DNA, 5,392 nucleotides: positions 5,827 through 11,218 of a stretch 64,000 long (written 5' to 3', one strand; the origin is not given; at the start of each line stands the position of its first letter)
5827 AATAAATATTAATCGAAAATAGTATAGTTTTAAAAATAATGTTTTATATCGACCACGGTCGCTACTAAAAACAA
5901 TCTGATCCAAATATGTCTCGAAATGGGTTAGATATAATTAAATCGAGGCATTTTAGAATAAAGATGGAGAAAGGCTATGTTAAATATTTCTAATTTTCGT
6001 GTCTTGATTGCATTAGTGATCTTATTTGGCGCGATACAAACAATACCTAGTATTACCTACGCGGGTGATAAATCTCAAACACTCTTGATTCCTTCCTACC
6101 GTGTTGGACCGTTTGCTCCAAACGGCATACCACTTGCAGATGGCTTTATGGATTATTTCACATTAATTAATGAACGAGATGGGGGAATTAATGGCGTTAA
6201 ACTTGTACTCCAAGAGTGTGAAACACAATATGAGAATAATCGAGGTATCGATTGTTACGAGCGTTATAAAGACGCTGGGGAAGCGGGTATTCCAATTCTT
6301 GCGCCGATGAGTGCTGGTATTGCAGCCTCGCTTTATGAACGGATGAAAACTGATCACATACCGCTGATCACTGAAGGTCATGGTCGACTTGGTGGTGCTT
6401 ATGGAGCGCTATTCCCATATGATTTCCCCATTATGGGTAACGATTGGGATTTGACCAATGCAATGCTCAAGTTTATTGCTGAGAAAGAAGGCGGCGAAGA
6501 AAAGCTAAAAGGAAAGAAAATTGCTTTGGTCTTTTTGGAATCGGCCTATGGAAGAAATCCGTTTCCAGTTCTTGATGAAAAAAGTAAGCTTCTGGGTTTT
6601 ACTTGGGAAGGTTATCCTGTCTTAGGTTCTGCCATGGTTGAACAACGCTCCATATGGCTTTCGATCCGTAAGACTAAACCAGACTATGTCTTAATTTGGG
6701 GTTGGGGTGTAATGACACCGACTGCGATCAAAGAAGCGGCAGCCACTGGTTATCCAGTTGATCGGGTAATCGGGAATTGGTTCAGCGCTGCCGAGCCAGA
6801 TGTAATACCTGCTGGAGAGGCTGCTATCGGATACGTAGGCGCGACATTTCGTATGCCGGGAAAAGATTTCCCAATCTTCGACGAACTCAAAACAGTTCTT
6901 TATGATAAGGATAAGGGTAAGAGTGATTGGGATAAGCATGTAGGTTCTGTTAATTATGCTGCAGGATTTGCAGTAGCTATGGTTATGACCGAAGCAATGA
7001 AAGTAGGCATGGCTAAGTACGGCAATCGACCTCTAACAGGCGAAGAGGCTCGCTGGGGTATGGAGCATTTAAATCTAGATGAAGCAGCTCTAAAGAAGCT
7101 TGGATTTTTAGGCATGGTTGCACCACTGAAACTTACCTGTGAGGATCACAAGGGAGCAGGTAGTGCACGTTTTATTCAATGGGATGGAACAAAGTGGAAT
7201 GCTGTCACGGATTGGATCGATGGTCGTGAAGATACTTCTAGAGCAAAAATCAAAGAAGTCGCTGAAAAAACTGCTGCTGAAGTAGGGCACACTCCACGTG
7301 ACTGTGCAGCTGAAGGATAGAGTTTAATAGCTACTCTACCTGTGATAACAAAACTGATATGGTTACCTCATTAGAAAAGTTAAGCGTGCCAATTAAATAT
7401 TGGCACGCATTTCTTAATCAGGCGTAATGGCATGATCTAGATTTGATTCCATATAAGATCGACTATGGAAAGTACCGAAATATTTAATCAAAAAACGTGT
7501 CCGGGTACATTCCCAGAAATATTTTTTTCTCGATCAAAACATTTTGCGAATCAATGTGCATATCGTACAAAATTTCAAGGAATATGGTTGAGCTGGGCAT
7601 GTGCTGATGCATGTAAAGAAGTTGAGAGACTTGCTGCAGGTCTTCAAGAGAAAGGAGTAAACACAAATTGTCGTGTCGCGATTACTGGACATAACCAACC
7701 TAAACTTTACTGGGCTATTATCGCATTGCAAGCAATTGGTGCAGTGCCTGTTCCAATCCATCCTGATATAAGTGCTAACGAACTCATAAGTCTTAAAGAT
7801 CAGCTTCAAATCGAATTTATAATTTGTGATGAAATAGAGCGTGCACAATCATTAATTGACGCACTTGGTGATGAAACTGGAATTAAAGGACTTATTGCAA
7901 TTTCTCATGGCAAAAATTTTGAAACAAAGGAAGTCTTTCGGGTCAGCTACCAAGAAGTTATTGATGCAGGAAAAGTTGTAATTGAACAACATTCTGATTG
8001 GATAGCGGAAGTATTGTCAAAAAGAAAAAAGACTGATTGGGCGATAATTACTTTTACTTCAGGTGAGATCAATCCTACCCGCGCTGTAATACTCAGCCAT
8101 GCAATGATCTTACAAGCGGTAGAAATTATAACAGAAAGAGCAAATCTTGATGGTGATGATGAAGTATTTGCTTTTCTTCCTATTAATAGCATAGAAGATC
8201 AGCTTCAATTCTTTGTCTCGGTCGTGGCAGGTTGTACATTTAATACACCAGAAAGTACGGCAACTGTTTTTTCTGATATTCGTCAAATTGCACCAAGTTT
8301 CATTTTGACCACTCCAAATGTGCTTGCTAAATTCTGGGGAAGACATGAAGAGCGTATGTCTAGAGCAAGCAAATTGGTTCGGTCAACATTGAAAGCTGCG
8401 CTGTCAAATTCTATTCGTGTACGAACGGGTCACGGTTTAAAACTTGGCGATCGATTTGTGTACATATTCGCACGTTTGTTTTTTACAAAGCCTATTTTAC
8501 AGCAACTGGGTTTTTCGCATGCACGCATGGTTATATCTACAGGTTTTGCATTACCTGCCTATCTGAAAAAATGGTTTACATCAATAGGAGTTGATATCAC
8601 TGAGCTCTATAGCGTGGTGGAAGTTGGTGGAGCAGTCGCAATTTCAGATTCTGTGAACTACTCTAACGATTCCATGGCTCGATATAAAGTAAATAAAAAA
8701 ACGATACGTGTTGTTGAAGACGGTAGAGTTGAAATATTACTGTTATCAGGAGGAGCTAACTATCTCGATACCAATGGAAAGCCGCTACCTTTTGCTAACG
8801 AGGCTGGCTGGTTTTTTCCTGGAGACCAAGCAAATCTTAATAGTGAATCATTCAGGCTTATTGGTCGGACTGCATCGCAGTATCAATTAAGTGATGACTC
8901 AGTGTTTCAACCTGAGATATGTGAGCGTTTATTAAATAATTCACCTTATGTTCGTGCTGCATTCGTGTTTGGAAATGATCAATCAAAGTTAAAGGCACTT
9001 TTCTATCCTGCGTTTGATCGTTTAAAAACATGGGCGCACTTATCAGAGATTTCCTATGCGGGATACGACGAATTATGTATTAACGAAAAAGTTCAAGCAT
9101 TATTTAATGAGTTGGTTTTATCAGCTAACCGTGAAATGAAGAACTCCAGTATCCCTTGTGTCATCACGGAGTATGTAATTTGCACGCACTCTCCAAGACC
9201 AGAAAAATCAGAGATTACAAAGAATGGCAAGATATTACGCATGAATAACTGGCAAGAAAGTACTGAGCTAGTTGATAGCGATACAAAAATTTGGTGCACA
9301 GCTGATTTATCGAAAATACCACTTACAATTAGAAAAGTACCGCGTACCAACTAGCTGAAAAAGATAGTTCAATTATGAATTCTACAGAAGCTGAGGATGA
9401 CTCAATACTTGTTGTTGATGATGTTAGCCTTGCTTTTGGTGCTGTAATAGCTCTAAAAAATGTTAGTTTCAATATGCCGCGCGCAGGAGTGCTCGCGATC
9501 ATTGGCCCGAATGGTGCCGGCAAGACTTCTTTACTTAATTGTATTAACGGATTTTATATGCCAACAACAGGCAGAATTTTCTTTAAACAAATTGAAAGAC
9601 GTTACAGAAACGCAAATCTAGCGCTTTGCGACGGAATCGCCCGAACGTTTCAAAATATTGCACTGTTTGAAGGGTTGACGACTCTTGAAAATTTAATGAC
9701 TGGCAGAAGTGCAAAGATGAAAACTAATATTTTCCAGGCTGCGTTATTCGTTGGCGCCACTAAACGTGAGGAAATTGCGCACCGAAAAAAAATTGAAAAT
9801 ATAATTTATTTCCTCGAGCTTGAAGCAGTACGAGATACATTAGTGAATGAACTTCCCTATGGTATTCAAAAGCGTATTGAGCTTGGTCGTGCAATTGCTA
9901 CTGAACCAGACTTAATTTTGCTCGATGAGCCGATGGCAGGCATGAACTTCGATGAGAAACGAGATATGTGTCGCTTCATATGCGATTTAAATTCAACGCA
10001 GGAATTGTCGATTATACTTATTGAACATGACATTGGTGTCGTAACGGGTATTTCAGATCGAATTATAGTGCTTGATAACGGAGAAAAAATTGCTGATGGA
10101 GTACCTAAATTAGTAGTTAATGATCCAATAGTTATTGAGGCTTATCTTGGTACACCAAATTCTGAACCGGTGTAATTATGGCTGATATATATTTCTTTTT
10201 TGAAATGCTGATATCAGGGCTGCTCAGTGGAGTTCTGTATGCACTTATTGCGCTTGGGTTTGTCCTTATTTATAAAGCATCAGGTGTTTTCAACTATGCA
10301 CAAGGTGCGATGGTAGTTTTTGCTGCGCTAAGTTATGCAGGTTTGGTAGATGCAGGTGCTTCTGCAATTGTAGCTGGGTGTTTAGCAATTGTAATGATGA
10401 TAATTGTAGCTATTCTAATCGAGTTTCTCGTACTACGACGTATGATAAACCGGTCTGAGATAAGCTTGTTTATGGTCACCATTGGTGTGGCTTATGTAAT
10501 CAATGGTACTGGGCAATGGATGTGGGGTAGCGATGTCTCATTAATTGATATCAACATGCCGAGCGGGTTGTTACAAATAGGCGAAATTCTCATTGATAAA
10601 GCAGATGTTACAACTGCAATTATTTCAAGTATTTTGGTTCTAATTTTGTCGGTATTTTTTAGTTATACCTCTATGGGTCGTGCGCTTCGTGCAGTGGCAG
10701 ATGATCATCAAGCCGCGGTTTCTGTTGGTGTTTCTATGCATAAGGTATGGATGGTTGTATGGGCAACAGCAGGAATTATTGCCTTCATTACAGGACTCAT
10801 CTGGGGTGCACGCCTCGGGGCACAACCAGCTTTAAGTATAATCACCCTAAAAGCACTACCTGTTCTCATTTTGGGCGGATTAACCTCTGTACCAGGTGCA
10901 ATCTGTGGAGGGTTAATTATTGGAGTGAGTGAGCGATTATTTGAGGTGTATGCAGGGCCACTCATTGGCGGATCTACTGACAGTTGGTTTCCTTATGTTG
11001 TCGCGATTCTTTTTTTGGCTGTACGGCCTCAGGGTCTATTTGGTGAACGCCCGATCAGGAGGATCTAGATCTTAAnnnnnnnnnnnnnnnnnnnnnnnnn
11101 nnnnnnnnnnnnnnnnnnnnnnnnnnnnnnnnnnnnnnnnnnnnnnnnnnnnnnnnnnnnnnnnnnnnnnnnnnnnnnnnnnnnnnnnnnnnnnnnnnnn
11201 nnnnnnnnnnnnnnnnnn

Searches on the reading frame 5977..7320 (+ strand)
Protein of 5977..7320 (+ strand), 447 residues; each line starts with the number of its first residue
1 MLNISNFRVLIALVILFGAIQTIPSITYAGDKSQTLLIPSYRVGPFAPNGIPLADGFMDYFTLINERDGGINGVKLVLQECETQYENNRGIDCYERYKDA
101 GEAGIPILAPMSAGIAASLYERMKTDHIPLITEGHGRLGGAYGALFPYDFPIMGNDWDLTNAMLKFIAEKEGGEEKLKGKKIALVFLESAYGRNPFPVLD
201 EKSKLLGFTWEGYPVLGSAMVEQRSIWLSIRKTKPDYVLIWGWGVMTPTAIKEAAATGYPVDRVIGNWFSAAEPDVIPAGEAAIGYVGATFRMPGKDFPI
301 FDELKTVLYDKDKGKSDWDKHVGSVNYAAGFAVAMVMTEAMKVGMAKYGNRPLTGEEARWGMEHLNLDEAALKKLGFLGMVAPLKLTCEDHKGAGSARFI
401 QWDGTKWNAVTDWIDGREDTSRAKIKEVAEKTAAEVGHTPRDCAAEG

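Call 21: search_protein_families(library=ncbifam, proteins=[window:5977-7320:+], max_evalue=1e-8)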
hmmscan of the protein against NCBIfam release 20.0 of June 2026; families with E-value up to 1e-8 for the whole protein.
window:5977-7320:+ (447 aa): 0 families

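Call 57: search_protein_families(library=pfam, proteins=[window:5977-7320:+], max_evalue=0.001)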
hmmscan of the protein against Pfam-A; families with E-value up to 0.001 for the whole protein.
window:5977-7320:+ (447 aa): 1 family
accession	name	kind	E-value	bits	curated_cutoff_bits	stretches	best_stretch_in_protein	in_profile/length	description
PF13458.12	Peripla_BP_6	-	9.9e-35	121.2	31.7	1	42-404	10-341/343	Periplasmic binding protein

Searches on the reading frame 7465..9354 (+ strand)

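Call 21: search_protein_families(library=ncbifam, proteins=[window:7465-9354:+], max_evalue=1e-8)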
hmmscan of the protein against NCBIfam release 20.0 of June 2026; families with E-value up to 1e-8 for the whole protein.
window:7465-9354:+ (629 aa): 19 families
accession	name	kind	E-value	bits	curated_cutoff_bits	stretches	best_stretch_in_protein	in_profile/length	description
NF006539.0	PRK09029.1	equivalog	5.3e-22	78.3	494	1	38-263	25-208/458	o-succinylbenzoate--CoA ligase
NF038343.1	ligase_FadD11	exception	1.3e-17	63.4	950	1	24-559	11-536/585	fatty acid--CoA ligase FadD11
NF004837.0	PRK06187.1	subfamily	1.9e-17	62.7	476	1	14-297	8-281/531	long-chain-fatty-acid--CoA ligase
TIGR01923.1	menE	equivalog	5.8e-17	61.7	330.15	1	48-290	4-215/442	o-succinylbenzoate--CoA ligase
NF006754.0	PRK09274.1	equivalog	1.9e-15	56.1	478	1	51-292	49-279/555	fatty acid CoA ligase family protein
TIGR03098.1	ligase_PEP_1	hypoth_equivalog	1.4e-13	50.1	592.35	1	50-256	32-229/517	acyl-CoA ligase (AMP-forming), exosortase A system-associated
NF004822.0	PRK06178.1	equivalog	8.2e-13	47.8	782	1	35-243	56-267/571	acyl-CoA synthetase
NF009232.0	PRK12582.1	subfamily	9.6e-13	47.2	777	0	489-603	500-609/624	acyl-CoA synthetase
NF004808.0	PRK06155.1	equivalog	1.3e-12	46.7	722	1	42-274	45-266/542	ATP-dependent acyl-CoA ligase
NF041592.1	carboxyl_red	equivalog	2.8e-12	45.1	1300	1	47-333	81-375/1160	carboxylic acid reductase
NF009233.0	PRK12583.1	subfamily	2.9e-12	45.8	832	1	15-240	19-251/558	fatty acid CoA ligase family protein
TIGR01733.1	AA-adenyl-dom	subfamily_domain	5.4e-12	45.2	317.4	1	52-291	8-227/409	amino acid adenylation domain-containing protein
NF005801.1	PRK07656.1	equivalog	2.6e-11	42.8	657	1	16-236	3-210/500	FadD3 family acyl-CoA ligase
NF006182.0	PRK08316.1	subfamily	4.1e-11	42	663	1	43-252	36-233/523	fatty acyl-CoA synthetase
NF005863.0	PRK07798.1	subfamily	6.5e-11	41.5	543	0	47-170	33-154/540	acyl-CoA synthetase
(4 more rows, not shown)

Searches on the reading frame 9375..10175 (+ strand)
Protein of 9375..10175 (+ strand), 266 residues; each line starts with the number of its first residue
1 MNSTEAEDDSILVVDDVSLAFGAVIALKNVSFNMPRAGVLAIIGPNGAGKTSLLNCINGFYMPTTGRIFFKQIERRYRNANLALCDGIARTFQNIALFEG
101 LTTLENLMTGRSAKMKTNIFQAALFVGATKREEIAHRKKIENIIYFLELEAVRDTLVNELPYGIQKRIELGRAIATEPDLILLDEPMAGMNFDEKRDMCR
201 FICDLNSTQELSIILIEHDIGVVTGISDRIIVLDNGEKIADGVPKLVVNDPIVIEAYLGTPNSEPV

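Call 21: search_protein_families(library=ncbifam, proteins=[window:9375-10175:+], max_evalue=1e-8)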
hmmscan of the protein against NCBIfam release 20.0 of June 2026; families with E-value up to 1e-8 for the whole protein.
window:9375-10175:+ (266 aa): 166 families (the best 25 are shown)
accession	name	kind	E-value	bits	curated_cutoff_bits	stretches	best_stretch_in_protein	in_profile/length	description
NF008449.1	PRK11300.1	equivalog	1.7e-67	227.3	362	1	10-259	4-253/255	high-affinity branched-chain amino acid ABC transporter ATP-binding protein LivG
TIGR03411.1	urea_trans_UrtD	equivalog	3e-50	171.1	304.1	1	11-260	2-242/242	urea ABC transporter ATP-binding protein UrtD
TIGR00968.1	3a0106s01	subfamily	7.9e-34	117.2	342.75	1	13-252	2-223/237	sulfate ABC transporter ATP-binding protein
TIGR02315.1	ABC_phnC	equivalog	2.7e-33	115.4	266.1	1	11-249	1-235/243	phosphonate ABC transporter ATP-binding protein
NF008442.0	PRK11288.1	equivalog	4.3e-33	114.4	689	2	9-123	5-119/504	L-arabinose ABC transporter ATP-binding protein AraG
TIGR03265.1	PhnT2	equivalog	8.8e-32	110.7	457.7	1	10-251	3-226/353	putative 2-aminoethylphosphonate ABC transporter ATP-binding protein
NF043075.1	MMSYN1_0197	equivalog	1.3e-31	109.8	550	1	11-251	2-224/341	spermidine/putrescine ABC transporter ATP-binding protein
TIGR03410.1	urea_trans_UrtE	equivalog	1.7e-31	109.5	285.8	1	12-243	1-215/230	urea ABC transporter ATP-binding subunit UrtE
TIGR04406.1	LPS_export_lptB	equivalog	7e-31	107.3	240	1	12-260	2-235/239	LPS export ABC transporter ATP-binding protein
TIGR01188.1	drrA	subfamily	3.5e-30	105.3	312.45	1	21-245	3-209/302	daunorubicin resistance ABC transporter, ATP-binding protein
TIGR03864.1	PQQ_ABC_ATP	hypoth_equivalog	5.8e-30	104.5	302.25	1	12-248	2-220/236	ABC transporter, ATP-binding subunit, PQQ-dependent alcohol dehydrogenase system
NF040933.2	ABC_arch_GlcV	equivalog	1.2e-29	103.3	450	1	22-254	13-236/357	glucose ABC transporter ATP-binding protein GlcV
NF006987.0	PRK09452.1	equivalog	1.2e-29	103.2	482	1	3-252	9-240/378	spermidine/putrescine ABC transporter ATP-binding protein PotA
NF008215.0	PRK10982.1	equivalog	1.5e-29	103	828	2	4-119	6-121/506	galactose/methyl galactoside ABC transporter ATP-binding protein MglA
TIGR02142.1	modC_ABC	equivalog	2.2e-29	102.8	285.05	1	29-250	15-222/353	molybdenum ABC transporter ATP-binding protein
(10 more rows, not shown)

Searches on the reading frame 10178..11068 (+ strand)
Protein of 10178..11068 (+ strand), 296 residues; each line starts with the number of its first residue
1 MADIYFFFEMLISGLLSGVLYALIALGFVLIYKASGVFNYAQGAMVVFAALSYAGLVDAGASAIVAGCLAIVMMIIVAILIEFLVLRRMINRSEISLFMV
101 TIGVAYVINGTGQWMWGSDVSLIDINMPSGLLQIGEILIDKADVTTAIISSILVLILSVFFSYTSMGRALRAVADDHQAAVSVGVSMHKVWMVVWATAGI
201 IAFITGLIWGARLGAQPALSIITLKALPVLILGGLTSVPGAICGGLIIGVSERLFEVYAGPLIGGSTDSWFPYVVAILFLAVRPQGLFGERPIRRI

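Call 21: search_protein_families(library=ncbifam, proteins=[window:10178-11068:+], max_evalue=1e-8)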
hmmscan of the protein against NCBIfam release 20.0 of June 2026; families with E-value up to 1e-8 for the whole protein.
window:10178-11068:+ (296 aa): 3 families
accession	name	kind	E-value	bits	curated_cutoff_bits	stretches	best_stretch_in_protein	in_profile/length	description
TIGR03409.1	urea_trans_UrtB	equivalog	4.4e-20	72.5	250.3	1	10-290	3-288/291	urea ABC transporter permease subunit UrtB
NF008011.0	PRK10740.1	equivalog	4.6e-18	65.9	379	1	4-291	5-303/308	high-affinity branched-chain amino acid ABC transporter permease LivH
TIGR03622.1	urea_t_UrtB_arc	equivalog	3.3e-13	49.6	374.25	1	20-289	13-278/284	urea ABC transporter, permease protein UrtB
